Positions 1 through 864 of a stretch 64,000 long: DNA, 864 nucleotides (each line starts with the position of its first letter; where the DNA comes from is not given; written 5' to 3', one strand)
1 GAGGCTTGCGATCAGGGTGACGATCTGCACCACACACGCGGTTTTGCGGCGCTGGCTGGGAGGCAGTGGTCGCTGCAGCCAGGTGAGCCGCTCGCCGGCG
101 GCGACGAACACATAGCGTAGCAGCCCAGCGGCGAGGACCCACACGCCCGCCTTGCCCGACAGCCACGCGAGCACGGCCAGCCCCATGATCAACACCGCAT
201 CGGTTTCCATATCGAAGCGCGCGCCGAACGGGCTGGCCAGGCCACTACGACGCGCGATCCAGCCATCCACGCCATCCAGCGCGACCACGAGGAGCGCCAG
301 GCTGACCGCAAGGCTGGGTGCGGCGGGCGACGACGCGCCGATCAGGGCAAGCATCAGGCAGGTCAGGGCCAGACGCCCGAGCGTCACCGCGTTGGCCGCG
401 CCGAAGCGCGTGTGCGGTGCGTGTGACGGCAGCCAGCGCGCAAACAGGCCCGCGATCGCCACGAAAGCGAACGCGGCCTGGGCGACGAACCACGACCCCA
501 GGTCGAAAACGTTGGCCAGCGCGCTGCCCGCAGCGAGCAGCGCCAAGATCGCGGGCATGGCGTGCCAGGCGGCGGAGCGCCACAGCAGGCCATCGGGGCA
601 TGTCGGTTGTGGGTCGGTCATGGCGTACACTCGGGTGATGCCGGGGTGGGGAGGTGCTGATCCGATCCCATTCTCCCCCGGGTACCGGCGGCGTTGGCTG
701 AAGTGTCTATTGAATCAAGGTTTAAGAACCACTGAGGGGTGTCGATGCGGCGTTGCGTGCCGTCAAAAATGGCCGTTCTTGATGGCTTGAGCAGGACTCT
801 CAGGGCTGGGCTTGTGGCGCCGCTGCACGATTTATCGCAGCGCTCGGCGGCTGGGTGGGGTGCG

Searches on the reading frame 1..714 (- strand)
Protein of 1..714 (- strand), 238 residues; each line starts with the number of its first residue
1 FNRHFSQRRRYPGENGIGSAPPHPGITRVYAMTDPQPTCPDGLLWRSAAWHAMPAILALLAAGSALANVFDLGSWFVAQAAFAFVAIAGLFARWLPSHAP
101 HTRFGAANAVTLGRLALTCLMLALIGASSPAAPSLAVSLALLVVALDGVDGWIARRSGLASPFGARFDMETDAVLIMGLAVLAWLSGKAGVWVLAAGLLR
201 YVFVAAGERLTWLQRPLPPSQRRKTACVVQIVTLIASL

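Call 50: search_protein_families(library=pfam, proteins=[window:1-714:-], max_evalue=0.00001)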
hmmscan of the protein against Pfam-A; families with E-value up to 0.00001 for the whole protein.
window:1-714:- (238 aa): 1 family
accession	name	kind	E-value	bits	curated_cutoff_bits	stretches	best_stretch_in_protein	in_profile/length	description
PF01066.26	CDP-OH_P_transf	-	4.3e-16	60.1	22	1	106-236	3-132/152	CDP-alcohol phosphatidyltransferase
